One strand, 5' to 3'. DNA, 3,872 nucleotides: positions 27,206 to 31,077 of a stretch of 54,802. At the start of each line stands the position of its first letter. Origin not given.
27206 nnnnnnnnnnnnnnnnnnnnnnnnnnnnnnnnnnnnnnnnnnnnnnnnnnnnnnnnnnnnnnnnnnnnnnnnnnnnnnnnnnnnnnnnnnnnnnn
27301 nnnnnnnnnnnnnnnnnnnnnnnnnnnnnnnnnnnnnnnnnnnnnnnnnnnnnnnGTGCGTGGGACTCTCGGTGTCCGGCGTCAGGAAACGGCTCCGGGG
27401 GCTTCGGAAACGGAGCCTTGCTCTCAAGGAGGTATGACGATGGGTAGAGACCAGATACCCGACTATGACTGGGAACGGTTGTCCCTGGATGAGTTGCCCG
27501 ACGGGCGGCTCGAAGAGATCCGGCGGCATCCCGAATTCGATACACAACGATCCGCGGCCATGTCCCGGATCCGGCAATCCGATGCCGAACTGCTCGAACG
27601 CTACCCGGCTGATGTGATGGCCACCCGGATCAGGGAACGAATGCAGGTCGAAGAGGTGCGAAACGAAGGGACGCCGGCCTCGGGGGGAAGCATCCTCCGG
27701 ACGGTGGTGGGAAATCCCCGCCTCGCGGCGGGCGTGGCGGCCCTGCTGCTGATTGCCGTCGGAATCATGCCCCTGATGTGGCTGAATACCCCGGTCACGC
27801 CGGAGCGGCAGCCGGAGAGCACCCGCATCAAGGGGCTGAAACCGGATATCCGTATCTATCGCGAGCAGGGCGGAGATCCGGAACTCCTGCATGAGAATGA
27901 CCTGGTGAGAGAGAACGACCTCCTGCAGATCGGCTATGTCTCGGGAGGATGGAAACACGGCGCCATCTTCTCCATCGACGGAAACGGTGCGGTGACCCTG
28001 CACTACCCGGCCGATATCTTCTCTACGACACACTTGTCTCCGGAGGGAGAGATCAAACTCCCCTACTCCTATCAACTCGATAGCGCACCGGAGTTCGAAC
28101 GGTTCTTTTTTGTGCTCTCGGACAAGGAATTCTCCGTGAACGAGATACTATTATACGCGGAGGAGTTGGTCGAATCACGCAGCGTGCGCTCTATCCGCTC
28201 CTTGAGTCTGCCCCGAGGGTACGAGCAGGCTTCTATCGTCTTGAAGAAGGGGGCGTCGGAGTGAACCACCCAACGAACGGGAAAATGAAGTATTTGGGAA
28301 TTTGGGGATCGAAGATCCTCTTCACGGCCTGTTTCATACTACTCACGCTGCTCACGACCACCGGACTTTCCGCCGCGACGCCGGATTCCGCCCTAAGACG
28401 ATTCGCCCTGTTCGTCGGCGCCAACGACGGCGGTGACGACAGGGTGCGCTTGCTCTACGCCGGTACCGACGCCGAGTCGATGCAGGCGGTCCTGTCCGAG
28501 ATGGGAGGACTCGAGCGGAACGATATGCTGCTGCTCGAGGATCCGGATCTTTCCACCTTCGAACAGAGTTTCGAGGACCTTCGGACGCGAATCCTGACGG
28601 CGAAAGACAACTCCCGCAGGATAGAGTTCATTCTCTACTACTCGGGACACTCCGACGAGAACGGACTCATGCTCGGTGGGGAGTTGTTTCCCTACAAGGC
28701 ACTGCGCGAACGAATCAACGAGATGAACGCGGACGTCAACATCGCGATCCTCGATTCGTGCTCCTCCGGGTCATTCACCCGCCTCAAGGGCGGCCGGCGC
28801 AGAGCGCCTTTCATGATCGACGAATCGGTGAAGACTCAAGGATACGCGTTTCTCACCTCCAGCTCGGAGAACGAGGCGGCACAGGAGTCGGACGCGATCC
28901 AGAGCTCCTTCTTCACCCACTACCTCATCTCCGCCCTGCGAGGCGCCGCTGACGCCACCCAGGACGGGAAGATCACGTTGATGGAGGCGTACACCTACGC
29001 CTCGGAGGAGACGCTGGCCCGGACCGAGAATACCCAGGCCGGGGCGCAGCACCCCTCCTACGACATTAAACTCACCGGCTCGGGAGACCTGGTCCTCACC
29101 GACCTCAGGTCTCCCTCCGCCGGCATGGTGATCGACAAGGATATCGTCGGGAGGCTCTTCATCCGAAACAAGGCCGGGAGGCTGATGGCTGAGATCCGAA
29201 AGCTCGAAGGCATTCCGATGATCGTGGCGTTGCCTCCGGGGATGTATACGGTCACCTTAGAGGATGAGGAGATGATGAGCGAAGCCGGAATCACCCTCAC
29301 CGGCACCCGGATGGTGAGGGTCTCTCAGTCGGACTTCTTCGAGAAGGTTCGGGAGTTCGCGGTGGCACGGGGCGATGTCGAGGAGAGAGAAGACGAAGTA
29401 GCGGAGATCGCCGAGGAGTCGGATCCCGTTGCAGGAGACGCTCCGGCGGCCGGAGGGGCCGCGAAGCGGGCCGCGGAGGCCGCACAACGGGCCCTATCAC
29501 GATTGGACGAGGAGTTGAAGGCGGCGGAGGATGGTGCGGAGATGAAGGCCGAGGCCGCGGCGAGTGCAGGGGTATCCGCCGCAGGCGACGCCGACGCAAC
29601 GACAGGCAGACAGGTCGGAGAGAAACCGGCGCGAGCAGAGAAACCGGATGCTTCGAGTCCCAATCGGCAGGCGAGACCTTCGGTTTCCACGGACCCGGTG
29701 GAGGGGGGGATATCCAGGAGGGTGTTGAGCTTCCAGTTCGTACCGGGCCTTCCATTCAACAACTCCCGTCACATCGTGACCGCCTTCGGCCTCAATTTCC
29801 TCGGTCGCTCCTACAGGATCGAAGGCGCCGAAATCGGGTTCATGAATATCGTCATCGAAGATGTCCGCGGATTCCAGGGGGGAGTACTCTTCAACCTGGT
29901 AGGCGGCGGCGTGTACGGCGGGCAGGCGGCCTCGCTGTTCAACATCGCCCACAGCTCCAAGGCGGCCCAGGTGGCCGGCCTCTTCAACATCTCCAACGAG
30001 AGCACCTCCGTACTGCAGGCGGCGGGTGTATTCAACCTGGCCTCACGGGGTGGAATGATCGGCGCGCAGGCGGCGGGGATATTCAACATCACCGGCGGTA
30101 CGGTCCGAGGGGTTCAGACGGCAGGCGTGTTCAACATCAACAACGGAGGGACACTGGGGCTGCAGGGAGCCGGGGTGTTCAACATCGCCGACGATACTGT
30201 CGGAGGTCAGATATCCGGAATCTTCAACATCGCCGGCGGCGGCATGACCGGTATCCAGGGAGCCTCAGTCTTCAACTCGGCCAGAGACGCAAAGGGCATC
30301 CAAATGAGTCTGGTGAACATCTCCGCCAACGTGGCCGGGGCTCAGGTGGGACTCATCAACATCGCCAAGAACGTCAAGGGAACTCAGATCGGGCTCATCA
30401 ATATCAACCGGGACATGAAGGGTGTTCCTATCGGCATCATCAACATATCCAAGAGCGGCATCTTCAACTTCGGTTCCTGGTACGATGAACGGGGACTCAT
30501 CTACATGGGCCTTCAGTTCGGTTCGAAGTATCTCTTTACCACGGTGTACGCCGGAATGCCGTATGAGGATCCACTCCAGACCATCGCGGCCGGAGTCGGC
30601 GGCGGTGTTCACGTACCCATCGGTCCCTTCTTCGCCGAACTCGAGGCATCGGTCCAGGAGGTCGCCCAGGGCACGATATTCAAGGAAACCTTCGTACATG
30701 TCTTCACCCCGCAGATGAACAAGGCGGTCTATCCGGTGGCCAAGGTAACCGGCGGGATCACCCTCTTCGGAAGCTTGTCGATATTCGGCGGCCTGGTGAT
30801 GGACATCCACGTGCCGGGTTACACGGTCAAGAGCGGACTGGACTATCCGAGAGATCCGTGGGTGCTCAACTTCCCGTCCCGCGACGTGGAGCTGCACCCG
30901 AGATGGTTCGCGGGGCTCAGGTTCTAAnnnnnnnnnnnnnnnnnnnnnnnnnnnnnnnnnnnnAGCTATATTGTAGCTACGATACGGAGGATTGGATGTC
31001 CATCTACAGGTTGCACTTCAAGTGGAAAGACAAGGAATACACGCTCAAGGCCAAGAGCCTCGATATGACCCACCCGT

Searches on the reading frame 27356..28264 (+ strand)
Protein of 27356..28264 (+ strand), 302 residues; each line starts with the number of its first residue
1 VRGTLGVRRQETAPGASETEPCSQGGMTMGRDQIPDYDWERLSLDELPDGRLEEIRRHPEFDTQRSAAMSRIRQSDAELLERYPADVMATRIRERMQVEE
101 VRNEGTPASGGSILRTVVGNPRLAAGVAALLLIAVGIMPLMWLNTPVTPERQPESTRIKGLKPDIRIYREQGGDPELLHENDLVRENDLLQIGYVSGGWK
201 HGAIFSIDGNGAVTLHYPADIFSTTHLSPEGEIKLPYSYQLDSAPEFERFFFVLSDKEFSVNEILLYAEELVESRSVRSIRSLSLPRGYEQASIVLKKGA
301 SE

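Call 37: find_encoding_contigs(protein=window:27356-28264:+, flank=10000, max_places=10)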
Protein window:27356-28264:+ (302 aa): no gene with exactly this product is on record in the collection.

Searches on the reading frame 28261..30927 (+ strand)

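Call 18: search_protein_families(library=pfam, proteins=[window:28261-30927:+], max_evalue=0.00001)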
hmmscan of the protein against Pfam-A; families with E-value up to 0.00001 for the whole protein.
window:28261-30927:+ (888 aa): 1 family
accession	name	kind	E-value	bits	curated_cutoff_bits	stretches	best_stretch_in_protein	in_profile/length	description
PF00656.27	Peptidase_C14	-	8.8e-12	45.6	21.4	1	46-272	1-229/233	Caspase domain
